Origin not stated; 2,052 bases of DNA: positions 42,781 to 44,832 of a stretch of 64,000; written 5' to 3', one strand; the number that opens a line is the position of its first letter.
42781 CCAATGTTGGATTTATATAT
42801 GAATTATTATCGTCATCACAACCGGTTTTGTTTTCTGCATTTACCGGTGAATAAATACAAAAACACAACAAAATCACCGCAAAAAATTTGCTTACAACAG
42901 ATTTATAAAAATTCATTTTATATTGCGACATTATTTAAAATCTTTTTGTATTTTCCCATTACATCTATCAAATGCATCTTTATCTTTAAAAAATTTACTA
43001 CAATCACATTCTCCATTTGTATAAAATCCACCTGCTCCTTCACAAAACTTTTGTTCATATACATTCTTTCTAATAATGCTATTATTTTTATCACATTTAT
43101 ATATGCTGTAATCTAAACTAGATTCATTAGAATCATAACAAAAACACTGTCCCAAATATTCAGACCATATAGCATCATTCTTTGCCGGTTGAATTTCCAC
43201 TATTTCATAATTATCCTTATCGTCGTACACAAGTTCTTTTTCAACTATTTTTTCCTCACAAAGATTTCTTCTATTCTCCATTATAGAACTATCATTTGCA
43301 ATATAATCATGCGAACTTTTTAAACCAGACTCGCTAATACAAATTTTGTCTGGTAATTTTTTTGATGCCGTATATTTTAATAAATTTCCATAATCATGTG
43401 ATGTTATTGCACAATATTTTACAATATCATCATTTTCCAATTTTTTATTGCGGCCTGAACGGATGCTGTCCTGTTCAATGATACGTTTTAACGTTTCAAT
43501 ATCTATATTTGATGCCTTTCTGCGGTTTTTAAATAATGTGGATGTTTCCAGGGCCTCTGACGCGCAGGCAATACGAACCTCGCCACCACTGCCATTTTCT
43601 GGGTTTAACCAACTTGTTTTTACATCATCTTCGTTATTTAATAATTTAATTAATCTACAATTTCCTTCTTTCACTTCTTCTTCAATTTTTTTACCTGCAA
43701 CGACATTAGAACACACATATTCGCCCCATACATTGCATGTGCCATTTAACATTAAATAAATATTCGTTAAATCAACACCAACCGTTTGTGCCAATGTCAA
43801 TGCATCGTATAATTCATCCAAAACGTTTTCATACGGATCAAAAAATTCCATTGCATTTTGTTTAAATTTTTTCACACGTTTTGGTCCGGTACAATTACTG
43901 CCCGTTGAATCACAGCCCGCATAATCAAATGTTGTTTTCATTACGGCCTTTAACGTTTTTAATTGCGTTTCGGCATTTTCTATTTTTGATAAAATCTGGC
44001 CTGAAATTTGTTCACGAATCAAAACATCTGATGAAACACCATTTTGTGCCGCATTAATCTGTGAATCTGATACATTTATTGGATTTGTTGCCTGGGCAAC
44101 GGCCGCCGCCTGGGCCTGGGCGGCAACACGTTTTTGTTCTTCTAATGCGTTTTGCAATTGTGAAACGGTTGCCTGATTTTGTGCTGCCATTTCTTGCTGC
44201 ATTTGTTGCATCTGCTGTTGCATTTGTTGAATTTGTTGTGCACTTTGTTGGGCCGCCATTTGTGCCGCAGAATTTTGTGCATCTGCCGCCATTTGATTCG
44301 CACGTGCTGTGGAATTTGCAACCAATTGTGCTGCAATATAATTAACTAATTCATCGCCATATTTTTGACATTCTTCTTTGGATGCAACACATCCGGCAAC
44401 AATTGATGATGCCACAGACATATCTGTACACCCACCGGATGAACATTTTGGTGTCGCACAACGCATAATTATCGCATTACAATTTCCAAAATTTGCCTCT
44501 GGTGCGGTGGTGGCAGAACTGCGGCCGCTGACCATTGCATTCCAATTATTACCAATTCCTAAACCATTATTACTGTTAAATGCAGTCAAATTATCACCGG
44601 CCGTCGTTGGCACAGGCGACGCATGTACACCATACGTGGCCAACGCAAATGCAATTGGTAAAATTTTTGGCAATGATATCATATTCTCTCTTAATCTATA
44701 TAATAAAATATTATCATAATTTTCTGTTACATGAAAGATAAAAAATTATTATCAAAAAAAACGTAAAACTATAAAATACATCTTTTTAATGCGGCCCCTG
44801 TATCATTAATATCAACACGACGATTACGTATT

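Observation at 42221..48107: virB3-virB4 operon runs into three Sec-signal proteins instead of virB5/virB6/virB8-11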

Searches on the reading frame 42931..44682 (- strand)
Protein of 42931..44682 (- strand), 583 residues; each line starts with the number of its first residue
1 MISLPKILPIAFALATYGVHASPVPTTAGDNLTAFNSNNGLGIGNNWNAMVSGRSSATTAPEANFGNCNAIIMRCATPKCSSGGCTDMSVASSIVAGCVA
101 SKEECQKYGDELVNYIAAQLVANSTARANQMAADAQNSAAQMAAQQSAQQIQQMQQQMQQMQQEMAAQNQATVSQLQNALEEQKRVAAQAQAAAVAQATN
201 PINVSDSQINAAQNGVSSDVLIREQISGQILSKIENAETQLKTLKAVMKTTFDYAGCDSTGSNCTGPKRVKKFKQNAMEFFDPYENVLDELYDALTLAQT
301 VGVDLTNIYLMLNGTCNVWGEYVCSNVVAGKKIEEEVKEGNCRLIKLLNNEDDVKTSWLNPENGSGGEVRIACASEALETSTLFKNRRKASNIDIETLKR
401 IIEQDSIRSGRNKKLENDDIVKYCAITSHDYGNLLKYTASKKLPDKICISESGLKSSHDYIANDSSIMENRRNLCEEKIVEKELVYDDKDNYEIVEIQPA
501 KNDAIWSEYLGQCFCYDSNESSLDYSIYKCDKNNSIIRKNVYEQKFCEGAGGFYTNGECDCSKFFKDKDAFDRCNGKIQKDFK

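Call 3: search_protein_families(library=pfam, proteins=[window:42931-44682:-], max_evalue=1)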
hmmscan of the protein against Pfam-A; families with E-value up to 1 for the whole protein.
window:42931-44682:- (583 aa): 7 families
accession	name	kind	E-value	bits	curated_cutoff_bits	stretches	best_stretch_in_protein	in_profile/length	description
PF03153.18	TFIIA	-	0.00011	22.8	36.2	1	104-231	145-282/415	Transcription factor IIA, alpha/beta subunit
PF24072.1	T7_gp14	-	0.031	14.6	27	1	117-201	8-92/187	T7 virus internal virion protein gp14 family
PF04636.18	PA26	-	0.045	13.2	29.4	1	92-197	167-271/445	PA26 p53-induced protein (sestrin)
PF16004.10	EFTUD2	-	0.1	13.7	32.2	1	110-191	5-84/124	116 kDa U5 small nuclear ribonucleoprotein component N-terminus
PF02601.20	Exonuc_VII_L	-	0.17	11.8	35.9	1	117-246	134-264/315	Exonuclease VII, large subunit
PF24566.1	HEAT_Ints3_C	-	0.26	10.8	27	1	104-190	299-381/393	Ints3-like, C-terminal HEAT repeats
PF04388.17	Hamartin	-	0.85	8.8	25.9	1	93-263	480-642/727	Hamartin protein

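Call 4: search_protein_families(library=ncbifam, proteins=[window:42931-44682:-], max_evalue=1)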
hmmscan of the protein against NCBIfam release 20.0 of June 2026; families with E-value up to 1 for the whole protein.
window:42931-44682:- (583 aa): 5 families
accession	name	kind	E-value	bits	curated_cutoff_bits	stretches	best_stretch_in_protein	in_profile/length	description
NF008975.0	PRK12323.1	equivalog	0.35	9.5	875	1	51-200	337-488/709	DNA polymerase III subunit gamma/tau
TIGR01069.2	mutS2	equivalog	0.56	8.4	400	1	117-243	507-626/790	endonuclease MutS2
NF052682.1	morpho_FcmC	equivalog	0.57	10.5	90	0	136-205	54-123/159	filament morphology membrane protein FcmC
TIGR00437.1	feoB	equivalog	0.65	8.6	315.65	0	136-254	157-271/594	ferrous iron transport protein B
NF005423.0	PRK07003.1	equivalog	1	7.7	1260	0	53-219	334-504/831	DNA polymerase III subunit gamma/tau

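Call 16: find_homologous_proteins(query=window:42931-44682:-)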
Query window:42931-44682:- (583 aa): 1085 proteins with E <= 0.001 among 8000 candidates; the best 120 are listed.
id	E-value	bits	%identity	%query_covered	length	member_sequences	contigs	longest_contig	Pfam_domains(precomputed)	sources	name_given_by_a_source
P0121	0.0e+0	1302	100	100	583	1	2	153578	-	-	-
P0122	0.0e+0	1274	98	100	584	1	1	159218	-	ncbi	-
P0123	1.5e-238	811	68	99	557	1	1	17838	-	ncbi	-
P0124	3.4e-152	526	47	100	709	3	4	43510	-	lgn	-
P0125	3.3e-148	513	52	80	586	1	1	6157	-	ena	-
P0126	6.9e-148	512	54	75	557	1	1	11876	-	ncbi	-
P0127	5.4e-146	506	47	91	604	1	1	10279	-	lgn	-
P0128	6.9e-146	505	48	91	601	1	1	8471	-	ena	-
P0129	3.0e-145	503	46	99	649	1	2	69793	-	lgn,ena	-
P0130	5.6e-145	502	46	97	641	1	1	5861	-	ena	-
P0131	5.9e-145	502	46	98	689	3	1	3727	-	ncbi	-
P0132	1.2e-144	501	51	78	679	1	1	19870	-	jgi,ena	-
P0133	1.4e-144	501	54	78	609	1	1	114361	-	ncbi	-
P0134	3.0e-144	500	51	79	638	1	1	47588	-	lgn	-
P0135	3.0e-144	500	47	99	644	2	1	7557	-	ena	-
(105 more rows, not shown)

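Call 43: search_solved_structures(query=A3, max_evalue=1)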
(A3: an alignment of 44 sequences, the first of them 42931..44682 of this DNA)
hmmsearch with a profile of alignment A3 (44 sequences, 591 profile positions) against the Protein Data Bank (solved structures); distinct sequences matched with E-value up to 1: 7.
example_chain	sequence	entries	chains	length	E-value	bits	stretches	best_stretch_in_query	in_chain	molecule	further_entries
7x5d_A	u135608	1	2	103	0.017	16.8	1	102-178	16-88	Lamin-A/C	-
4gdo_A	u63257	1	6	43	0.19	13.3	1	164-200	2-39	Plectin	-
1pgw_2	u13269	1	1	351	0.26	12.9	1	319-401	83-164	BEAN POD MOTTLE VIRUS LARGE (L) SUBUNIT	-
1pgl_2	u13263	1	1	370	0.29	12.7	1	319-401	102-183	BEAN POD MOTTLE VIRUS LARGE (L) SUBUNIT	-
1bmv_2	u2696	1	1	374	0.29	12.7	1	319-401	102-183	PROTEIN (ICOSAHEDRAL VIRUS - B AND C DOMAIN)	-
7emf_D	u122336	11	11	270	0.42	12.2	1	154-231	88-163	Mediator of RNA polymerase II transcription subunit 4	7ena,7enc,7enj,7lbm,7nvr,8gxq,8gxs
8t1i_B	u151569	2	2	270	0.55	11.8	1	154-231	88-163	Mediator of RNA polymerase II transcription subunit 4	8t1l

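Call 44: search_protein_families(library=pfam, alignment_id=A3, max_evalue=0.01)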
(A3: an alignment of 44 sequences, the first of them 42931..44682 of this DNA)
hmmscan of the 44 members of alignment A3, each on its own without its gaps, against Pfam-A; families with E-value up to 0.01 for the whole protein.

A. member 1, window:42931-44682:- (583 aa): 1 family
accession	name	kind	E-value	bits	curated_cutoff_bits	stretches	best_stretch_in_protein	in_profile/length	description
PF03153.18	TFIIA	-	0.00011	22.8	36.2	1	104-231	145-282/415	Transcription factor IIA, alpha/beta subunit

B. families by the number of members that match (of 44 scanned): 2 families
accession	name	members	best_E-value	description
PF03153.18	TFIIA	38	1.6e-05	Transcription factor IIA, alpha/beta subunit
PF09726.14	Macoilin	1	0.0058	Macoilin family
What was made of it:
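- On TraN (F-type), for orf583: None of 44 family members hits a TraN model in Pfam (call 44).
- Tried and rejected: The TFIIA hit to orf583 is a Gln-rich low-complexity artefact seen in 38/44 members (call 44).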

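Call 55: predict_structure(alignment_id=A3)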
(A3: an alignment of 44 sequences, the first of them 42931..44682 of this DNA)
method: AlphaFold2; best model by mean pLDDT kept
length: 583 residues; sequences in the alignment: 44
mean_pLDDT: 62.5   pTM: 0.29
mean pLDDT of the five models: 62.5, 61.5, 60.3, 59.9, 54.7
residues with pLDDT >= 90: 9; 70-90: 228; 50-70: 163; < 50: 183
segments of 3 or more residues with pLDDT < 50: 1-8, 16-63, 168-177, 190-192, 194-196, 198-204, 304-316, 377-395, 405-429, 441-455, 457-463, 523-526, 579-583
pLDDT, mean of each block of 10 residues (from residue 1): 44 44 30 31 39 37 68 87 84 91 86 86 78 61 56 67 55 46 52 46 51 58 73 82 87 85 81 83 80 72 50 55 65 57 77 72 67 57 36 48 46 32 39 50 42 45 58 69 66 58 78 75 56 89 85 84 72 58 38
secondary structure, 60 per line:
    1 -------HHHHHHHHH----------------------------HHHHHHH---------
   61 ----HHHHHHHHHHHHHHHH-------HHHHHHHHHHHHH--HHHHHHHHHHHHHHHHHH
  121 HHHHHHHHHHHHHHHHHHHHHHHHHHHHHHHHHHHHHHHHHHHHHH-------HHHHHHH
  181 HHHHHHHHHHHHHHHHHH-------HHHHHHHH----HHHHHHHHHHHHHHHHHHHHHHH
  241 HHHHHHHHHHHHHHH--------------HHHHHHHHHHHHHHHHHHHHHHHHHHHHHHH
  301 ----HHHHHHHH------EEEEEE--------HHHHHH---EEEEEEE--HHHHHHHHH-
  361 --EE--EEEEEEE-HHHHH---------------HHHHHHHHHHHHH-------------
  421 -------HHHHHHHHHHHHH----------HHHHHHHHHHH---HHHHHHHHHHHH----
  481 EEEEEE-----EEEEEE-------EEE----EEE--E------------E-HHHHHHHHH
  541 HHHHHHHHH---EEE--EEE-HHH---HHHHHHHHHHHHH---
elements in order: H8-16 H45-51 H65-80 H88-100 H103-166 H174-198 H206-213 H218-255 H270-300 H305-312 E319-324 H333-338 E342-348 H351-359 E367-373 H375-379 H395-407 H428-440 H451-461 H465-476 E481-486 E492-497 E505-507 E512-514 H532-549 E553-555 E558-560 H568-580
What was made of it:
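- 42931..44682 (-): orf583: a secreted protein with 22 Cys and a Gln-rich coiled-coil, first gene of a conserved pair. AF2 pLDDT is 62.5, with long helices at 103-166, 218-255 and 270-300 (call 55).
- Closest known: F-type TraN. Different: The architecture is dominated by a Gln-rich coiled coil (call 55).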

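Call 58: find_related_loci(query=A3, collection=metagenome_contigs, flank=10000)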
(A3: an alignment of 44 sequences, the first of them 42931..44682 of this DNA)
Query A3 (583 aa) in metagenome_contigs; peptide patterns used: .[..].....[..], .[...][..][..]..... (x = any residue, [..] = any of these).
600 stretches matched a pattern (row limit reached: there are more); 32 encode a relative of the query (tblastn E <= 1e-3); 32 distinct loci.
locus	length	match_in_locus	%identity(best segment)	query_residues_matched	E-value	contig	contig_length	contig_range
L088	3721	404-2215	47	1-579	5e-145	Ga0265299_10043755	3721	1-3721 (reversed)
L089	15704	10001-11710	46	1-543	8e-134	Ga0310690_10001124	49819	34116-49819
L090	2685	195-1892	45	1-531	1e-130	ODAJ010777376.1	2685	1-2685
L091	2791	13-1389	54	47-470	1e-128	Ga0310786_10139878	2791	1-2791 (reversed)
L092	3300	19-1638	44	57-566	3e-121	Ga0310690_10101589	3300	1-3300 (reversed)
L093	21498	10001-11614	45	1-459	3e-110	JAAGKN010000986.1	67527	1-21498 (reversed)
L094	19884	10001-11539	46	1-448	8e-110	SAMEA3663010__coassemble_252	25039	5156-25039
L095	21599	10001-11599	41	1-457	7e-109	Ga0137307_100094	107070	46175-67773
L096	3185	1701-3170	47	1-406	9e-110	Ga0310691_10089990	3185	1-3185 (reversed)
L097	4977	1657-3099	47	1-453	1e-99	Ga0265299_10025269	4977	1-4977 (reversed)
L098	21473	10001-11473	41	1-451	2e-92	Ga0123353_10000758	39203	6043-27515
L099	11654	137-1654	45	15-465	2e-91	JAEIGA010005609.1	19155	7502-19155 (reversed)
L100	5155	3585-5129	41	7-459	2e-88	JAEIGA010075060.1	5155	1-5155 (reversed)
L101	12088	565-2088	36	24-445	3e-87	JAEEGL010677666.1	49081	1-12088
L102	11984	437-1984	41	1-456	9e-85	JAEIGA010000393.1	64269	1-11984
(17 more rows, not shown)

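Call 60: fold_search(model_id=the predicted structure, library=pdb)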
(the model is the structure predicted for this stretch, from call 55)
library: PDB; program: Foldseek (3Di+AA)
matches with E <= 10: 60; with E <= 0.001: 0
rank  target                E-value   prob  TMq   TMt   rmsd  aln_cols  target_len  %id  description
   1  7r5v_N                1.3e+00  0.06  0.09  0.15  22.9       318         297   14  Structure of the human CCAN CENP-A alpha-satellite complex (released 2022-04-27)
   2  7qen_C                1.4e+00  0.03  0.05  0.08  37.3       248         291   11  S.c. Condensin core in DNA- and ATP-bound state (released 2022-06-15)
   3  7emf_0                1.4e+00  0.12  0.09  0.16  24.1       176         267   12  Human Mediator (deletion of MED1-IDR) in a Tail-extended conformation (released 2021-05-05)
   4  5iiq                  1.8e+00  0.09  0.09  0.11  24.5       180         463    7  Structure of the SPX-TTM domain fragment of the yeast inorganic polyphophate polymerase Vtc4 (form B). (released 2016-04-27)
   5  8aaf_a                2.4e+00  0.06  0.08  0.06  18.5       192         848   12  Yeast RQC complex in state G (released 2023-03-08)
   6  7pkn_N                2.8e+00  0.02  0.05  0.08  14.5       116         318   13  Structure of the human CCAN deltaCT complex (released 2022-04-27)
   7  2osz_A                3.1e+00  0.25  0.10  0.47   8.8        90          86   12  Structure of Nup58/45 suggests flexible nuclear pore diameter by intermolecular sliding (released 2007-04-10)
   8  5n0x_B                3.4e+00  0.03  0.08  0.11  21.3       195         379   12  Crystal structure of OphA-DeltaC6 in complex with SAM (released 2018-02-14)
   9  5iig                  3.6e+00  0.11  0.11  0.13  21.2       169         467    8  Structure of the SPX-TTM domain fragment of the yeast inorganic polyphophate polymerase Vtc4 (form A). (released 2016-04-27)
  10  6pwn_A                4.4e+00  0.05  0.10  0.18  36.7       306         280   13  MscS Nanodisc with N-terminal His-Tag (released 2020-01-08)
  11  9nf8_B                4.6e+00  0.07  0.08  0.12  17.3       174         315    6  Cryo-EM structure of Ro60/La/truncated misfolded human pre-5S rRNA complex with Fab, composite map (released 2026-02-04)
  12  6wc3_A                5.3e+00  0.04  0.09  0.09  14.5       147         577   12  Crystal structure of the SNARE Sec20 bound to Dsl1 complex subunit Tip20 (released 2020-05-27)
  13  8i4w_B                5.9e+00  0.09  0.10  0.13  12.9       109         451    9  Cryo-EM structure of 5-subunit Smc5/6 head region (released 2024-06-26)
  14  3r84_E                6.2e+00  0.47  0.10  0.72   4.7        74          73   18  Structure of the Mediator head subcomplex Med11/22 (released 2011-04-27)
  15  2v0x_B                6.2e+00  0.23  0.13  0.34  13.0       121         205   11  The dimerization domain of LAP2alpha (released 2007-06-26)
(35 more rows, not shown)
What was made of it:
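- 42931..44682 (-): Foldseek found nothing (call 60).
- On TraN (F-type), for orf583: PDB sequence profile and Foldseek searches were negative (calls 43, 60).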

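Call 83: search_protein_families(library=pfam, proteins=[L098:2933-5533:+], max_evalue=0.01)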
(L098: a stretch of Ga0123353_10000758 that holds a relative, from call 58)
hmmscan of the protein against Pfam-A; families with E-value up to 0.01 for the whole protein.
L098:2933-5533:+ (866 aa): 0 families
